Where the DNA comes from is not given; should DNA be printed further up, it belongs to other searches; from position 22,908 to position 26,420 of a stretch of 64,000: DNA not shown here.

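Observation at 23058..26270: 1070-aa TM/NB-ARC-STAND NTPase/TPR/CARF/RelE-like fusion encoded directly downstream of cmr6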

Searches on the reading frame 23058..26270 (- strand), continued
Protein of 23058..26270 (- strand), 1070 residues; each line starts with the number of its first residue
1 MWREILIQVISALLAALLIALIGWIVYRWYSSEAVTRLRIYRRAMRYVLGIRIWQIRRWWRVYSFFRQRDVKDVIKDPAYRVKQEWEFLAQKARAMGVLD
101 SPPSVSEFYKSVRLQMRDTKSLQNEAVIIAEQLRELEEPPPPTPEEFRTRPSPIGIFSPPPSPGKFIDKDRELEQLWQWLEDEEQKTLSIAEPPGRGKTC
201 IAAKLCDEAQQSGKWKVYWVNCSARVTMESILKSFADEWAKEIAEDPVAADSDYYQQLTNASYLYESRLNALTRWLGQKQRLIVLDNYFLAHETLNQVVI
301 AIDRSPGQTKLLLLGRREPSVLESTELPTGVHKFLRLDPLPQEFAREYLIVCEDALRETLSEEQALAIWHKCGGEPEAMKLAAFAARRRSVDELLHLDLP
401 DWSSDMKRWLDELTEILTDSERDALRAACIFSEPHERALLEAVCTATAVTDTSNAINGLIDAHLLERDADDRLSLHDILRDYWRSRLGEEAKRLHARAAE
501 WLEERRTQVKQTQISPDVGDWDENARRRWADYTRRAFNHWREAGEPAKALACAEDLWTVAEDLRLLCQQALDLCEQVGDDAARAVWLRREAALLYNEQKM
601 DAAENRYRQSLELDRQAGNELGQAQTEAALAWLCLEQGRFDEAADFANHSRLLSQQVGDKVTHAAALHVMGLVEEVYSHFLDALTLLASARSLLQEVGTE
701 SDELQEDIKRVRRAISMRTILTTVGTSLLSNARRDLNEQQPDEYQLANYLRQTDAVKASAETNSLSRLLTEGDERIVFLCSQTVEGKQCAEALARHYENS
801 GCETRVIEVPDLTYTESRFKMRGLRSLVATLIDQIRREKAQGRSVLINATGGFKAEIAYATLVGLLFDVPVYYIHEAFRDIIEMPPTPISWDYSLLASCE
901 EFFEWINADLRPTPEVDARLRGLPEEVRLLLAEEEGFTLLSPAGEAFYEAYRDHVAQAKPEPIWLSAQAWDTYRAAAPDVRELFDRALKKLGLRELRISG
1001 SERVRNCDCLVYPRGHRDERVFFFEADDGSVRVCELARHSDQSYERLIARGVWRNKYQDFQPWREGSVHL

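Call 73: search_protein_representatives(protein=window:23058-26270:-)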
Query: 1070 residues. Proteins with E-value up to 0.001 (for the whole library): 6391; up to 1e-10: 1321; up to 1e-30: 146. The best 150 are listed.
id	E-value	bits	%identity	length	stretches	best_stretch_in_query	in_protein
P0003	0.0e+00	1078.1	58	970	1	24-956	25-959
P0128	1.3e-100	354.3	52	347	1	717-1063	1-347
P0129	1.8e-100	353.9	53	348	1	717-1065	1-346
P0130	1.5e-96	340.8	52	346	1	717-1053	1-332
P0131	1.9e-95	337.2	69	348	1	711-960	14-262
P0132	1.2e-94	334.6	49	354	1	717-1061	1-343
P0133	1.8e-94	334.0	67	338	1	829-1061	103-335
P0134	3.2e-94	333.2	51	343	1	717-1062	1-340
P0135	3.8e-93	329.6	49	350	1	717-1063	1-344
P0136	4.5e-93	329.4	50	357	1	717-1064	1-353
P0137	1.0e-92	328.2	63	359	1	717-953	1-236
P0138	1.1e-92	328.1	48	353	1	717-1061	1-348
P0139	4.0e-90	319.6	57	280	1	801-1060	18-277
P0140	3.2e-88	313.3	40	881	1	129-675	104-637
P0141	5.0e-88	312.7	36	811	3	82-673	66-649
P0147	2.4e-83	297.2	45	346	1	717-1063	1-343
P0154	2.8e-78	280.4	37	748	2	151-672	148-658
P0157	5.9e-74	266.1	44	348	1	718-1063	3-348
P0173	1.2e-58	215.4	34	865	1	155-617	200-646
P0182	1.8e-49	185.0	36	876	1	164-652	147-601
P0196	3.6e-43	164.2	38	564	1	151-491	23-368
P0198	5.6e-43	163.5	37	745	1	149-487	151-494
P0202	8.8e-42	159.5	35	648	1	149-491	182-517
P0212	1.8e-40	155.2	29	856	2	136-698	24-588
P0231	1.6e-36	142.1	30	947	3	138-640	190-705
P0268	3.2e-31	124.6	50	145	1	920-1063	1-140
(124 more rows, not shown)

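Call 77: search_protein_families(library=pfam, proteins=[P0140, P0141, P0154, P0173, P0182, P0196, P0198, P0202, P0212, P0231], max_evalue=0.0001)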
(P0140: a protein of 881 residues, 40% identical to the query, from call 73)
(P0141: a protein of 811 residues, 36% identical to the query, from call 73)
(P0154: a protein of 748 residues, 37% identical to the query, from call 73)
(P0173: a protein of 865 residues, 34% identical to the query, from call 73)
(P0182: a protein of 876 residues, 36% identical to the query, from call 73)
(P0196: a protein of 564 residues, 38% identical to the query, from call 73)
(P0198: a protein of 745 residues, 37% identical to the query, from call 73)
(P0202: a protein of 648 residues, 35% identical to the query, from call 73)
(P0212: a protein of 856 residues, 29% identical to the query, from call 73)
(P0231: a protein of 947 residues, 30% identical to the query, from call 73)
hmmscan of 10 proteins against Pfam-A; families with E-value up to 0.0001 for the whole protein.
P0140 (881 aa): 12 families
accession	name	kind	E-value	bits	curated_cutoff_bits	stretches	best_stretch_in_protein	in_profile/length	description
PF13424.12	TPR_12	-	3.7e-23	81.9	30.1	1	549-617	5-76/77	Tetratricopeptide repeat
PF00515.34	TPR_1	-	1.5e-19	69.4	27.8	0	687-710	8-31/34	Tetratricopeptide repeat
PF07719.23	TPR_2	-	2.7e-15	55.6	27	0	685-711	6-32/34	Tetratricopeptide repeat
PF13374.12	TPR_10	-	8.3e-09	35.6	27.5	0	687-713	9-35/42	Tetratricopeptide repeat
PF13181.12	TPR_8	-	1.3e-08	34.7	25.7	0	687-711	8-32/34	Tetratricopeptide repeat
PF24883.2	NPHP3_N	-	1.2e-06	29.3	24.8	1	151-297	11-164/164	Nephrocystin 3, N-terminal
PF17874.7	TPR_MalT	-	2.8e-06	27.3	45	0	583-714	37-156/336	MalT-like TPR region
PF13176.12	TPR_7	-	3.5e-06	27.1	27.9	0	550-581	3-34/36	Tetratricopeptide repeat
PF13401.12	AAA_22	-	1.2e-05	26.1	27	0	160-297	4-123/130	AAA domain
PF00931.28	NB-ARC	-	1.2e-05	25.2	23.5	1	146-361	2-203/248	NB-ARC domain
PF13191.12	AAA_16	-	3.7e-05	24.7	32.6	0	159-275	22-149/167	AAA ATPase domain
PF18710.7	ComR_TPR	-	9e-05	22.7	26.5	0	693-723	189-219/222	ComR tetratricopeptide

P0141 (811 aa): 27 families (the best 25 are shown)
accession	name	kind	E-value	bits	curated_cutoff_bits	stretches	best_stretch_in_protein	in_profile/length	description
PF13424.12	TPR_12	-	7.7e-73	241.1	30.1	6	720-792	3-77/77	Tetratricopeptide repeat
PF13374.12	TPR_10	-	5.5e-39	131.5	27.5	5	720-753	2-35/42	Tetratricopeptide repeat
PF07719.23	TPR_2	-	3e-32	108.5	27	3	600-631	1-32/34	Tetratricopeptide repeat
PF13176.12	TPR_7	-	8.2e-31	103.9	27.9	2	722-755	1-34/36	Tetratricopeptide repeat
PF00515.34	TPR_1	-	9.5e-26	89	27.8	0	640-671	1-32/34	Tetratricopeptide repeat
PF24885.1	TPR_NPHP3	-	1.1e-25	90.8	100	1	719-796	140-219/239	Nephrocystin-3 TPR domain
PF13181.12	TPR_8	-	1.4e-22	78.3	25.7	0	642-672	3-33/34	Tetratricopeptide repeat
PF07721.20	TPR_4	-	8.5e-15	54.2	27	0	720-745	1-26/26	Tetratricopeptide repeat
PF04212.24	MIT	-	3.9e-14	52.9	30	0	679-713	3-37/66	MIT (microtubule interacting and transport) domain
PF17874.7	TPR_MalT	-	4.7e-12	46.3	45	2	682-797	42-159/336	MalT-like TPR region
PF24575.1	TPR_Slam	-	7.7e-12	46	35.2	0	687-717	54-84/104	Surface lipoprotein assembly modifier, N-terminal TPR repeats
PF00931.28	NB-ARC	-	3.3e-11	43.4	23.5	1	159-360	2-203/248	NB-ARC domain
PF13428.12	TPR_14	-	2e-09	37.6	23.5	0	763-792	4-33/44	Tetratricopeptide repeat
PF13401.12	AAA_22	-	4.9e-08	33.8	27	1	174-297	5-122/130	AAA domain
PF13432.12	TPR_16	-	4.9e-08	33.7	32.7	0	605-668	2-59/65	Tetratricopeptide repeat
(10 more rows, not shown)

P0154 (748 aa): 21 families
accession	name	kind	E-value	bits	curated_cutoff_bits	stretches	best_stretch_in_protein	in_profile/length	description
PF13424.12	TPR_12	-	5.3e-46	155.1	30.1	4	610-681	3-76/77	Tetratricopeptide repeat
PF13374.12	TPR_10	-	4.4e-26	90.5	27.5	3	650-683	2-35/42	Tetratricopeptide repeat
PF07719.23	TPR_2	-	7e-20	69.9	27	1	650-681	1-32/34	Tetratricopeptide repeat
PF00515.34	TPR_1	-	8e-19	67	27.8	0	610-641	1-32/34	Tetratricopeptide repeat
PF13181.12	TPR_8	-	5e-15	54.8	25.7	0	691-719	2-30/34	Tetratricopeptide repeat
PF24885.1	TPR_NPHP3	-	9.4e-15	55.1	100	1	530-601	92-172/239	Nephrocystin-3 TPR domain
PF00931.28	NB-ARC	-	1.1e-12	48.2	23.5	1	167-378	2-212/248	NB-ARC domain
PF17874.7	TPR_MalT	-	1.1e-10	41.7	45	1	537-721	8-192/336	MalT-like TPR region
PF13176.12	TPR_7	-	1.3e-10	40.9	27.9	0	612-645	1-34/36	Tetratricopeptide repeat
PF13191.12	AAA_16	-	5.6e-10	40.4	32.6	1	163-293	2-158/167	AAA ATPase domain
PF01637.24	ATPase_2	-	8.1e-10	39.3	33.2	1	163-288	1-132/225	ATPase domain predominantly from Archaea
PF05729.18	NACHT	-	3.8e-08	33.8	26.7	1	186-338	4-160/167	NACHT domain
PF13401.12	AAA_22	-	2.8e-07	31.3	27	1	180-304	3-122/130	AAA domain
PF04851.21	ResIII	-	1e-06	29.2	22.5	0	173-304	12-160/164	Type III restriction enzyme, res subunit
PF04212.24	MIT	-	1.4e-06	28.7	30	0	575-598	9-32/66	MIT (microtubule interacting and transport) domain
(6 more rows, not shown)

P0173 (865 aa): 1 family
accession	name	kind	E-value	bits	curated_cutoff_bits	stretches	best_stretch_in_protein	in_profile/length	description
PF13424.12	TPR_12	-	4.9e-14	52.7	30.1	1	614-683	3-75/77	Tetratricopeptide repeat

P0182 (876 aa): 5 families
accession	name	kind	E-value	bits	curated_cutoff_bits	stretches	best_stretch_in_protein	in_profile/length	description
PF13676.11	TIR_2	-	6e-14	53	28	1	3-108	1-101/122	TIR domain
PF13401.12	AAA_22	-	1.9e-09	38.4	27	1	166-296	4-120/130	AAA domain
PF13191.12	AAA_16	-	4.6e-08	34.2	32.6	1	149-295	2-165/167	AAA ATPase domain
PF13424.12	TPR_12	-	1.8e-06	28.5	30.1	1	533-604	5-76/77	Tetratricopeptide repeat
PF00931.28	NB-ARC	-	6.4e-05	22.8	23.5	0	154-369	3-213/248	NB-ARC domain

P0196 (564 aa): 5 families
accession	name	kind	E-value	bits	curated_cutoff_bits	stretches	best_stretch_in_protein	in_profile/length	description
PF00931.28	NB-ARC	-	3.1e-12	46.7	23.5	1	42-257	2-210/248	NB-ARC domain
PF01637.24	ATPase_2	-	6.1e-10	39.7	33.2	1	38-183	1-150/225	ATPase domain predominantly from Archaea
PF13191.12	AAA_16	-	2.5e-09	38.3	32.6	1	38-162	2-148/167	AAA ATPase domain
PF13401.12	AAA_22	-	1.6e-08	35.4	27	1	61-180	9-117/130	AAA domain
PF05729.18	NACHT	-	5e-05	23.6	26.7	0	67-218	10-159/167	NACHT domain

P0198 (745 aa): 4 families
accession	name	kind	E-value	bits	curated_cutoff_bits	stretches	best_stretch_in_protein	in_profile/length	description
PF00931.28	NB-ARC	-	2.2e-11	43.9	23.5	1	186-390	18-213/248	NB-ARC domain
PF13401.12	AAA_22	-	4.6e-07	30.6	27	1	196-315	14-123/130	AAA domain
PF01637.24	ATPase_2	-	1.8e-06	28.4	33.2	1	168-292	1-126/225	ATPase domain predominantly from Archaea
PF13191.12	AAA_16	-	6.3e-06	27.2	32.6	1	169-313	3-166/167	AAA ATPase domain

P0202 (648 aa): 4 families
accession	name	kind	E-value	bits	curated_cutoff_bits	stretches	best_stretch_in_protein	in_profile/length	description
PF00931.28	NB-ARC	-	1.9e-13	50.7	23.5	1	204-417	3-209/248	NB-ARC domain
PF01637.24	ATPase_2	-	3.3e-09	37.3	33.2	1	199-328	1-134/225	ATPase domain predominantly from Archaea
PF13191.12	AAA_16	-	7.3e-09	36.8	32.6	1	199-322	2-147/167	AAA ATPase domain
PF13401.12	AAA_22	-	1.4e-07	32.3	27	1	220-347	7-124/130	AAA domain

P0212 (856 aa): 8 families
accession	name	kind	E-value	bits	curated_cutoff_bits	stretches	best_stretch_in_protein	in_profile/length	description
PF13424.12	TPR_12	-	5.9e-38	129.4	30.1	5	547-619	3-77/77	Tetratricopeptide repeat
PF17874.7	TPR_MalT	-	3.5e-16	59.8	45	1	592-671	45-121/336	MalT-like TPR region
PF00515.34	TPR_1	-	8e-14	51.2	27.8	0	547-578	1-32/34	Tetratricopeptide repeat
PF07719.23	TPR_2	-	7e-13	48.1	27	0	547-577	1-31/34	Tetratricopeptide repeat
PF13374.12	TPR_10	-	1.7e-09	37.8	27.5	0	508-541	3-36/42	Tetratricopeptide repeat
PF13191.12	AAA_16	-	1.3e-07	32.7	32.6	1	54-177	1-152/167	AAA ATPase domain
PF14938.12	SNAP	-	2.1e-05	24.6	25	1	524-653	52-181/282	Soluble NSF attachment protein, SNAP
PF13181.12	TPR_8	-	3e-05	24.3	25.7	0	633-655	7-29/34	Tetratricopeptide repeat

P0231 (947 aa): 15 families
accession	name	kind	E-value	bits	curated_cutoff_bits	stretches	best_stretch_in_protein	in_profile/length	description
PF13424.12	TPR_12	-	1e-44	151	30.1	4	768-840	2-76/77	Tetratricopeptide repeat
PF13374.12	TPR_10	-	9.5e-23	79.9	27.5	1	648-678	1-31/42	Tetratricopeptide repeat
PF07719.23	TPR_2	-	1.7e-21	74.9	27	0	649-679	1-31/34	Tetratricopeptide repeat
PF00515.34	TPR_1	-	2e-15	56.3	27.8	0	810-840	2-32/34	Tetratricopeptide repeat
PF13181.12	TPR_8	-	2.3e-13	49.6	25.7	0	771-801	3-33/34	Tetratricopeptide repeat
PF17874.7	TPR_MalT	-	3.6e-10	40.1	45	1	730-849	41-162/336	MalT-like TPR region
PF13176.12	TPR_7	-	1.3e-07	31.6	27.9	0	771-805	1-35/36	Tetratricopeptide repeat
PF24885.1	TPR_NPHP3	-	1e-06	28.7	100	0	638-727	131-221/239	Nephrocystin-3 TPR domain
PF13191.12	AAA_16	-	3.3e-06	28.1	32.6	1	226-367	2-151/167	AAA ATPase domain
PF14938.12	SNAP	-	1.1e-05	25.6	25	0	635-754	61-180/282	Soluble NSF attachment protein, SNAP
PF13432.12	TPR_16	-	1.2e-05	26.1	32.7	0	742-799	10-61/65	Tetratricopeptide repeat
PF07721.20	TPR_4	-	1.2e-05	25.9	27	0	652-674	4-26/26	Tetratricopeptide repeat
PF13401.12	AAA_22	-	2e-05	25.4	27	1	249-363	7-107/130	AAA domain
PF13428.12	TPR_14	-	5.9e-05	23.8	23.5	0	650-677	3-29/44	Tetratricopeptide repeat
PF05729.18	NACHT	-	9.1e-05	22.8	26.7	0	252-375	5-130/167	NACHT domain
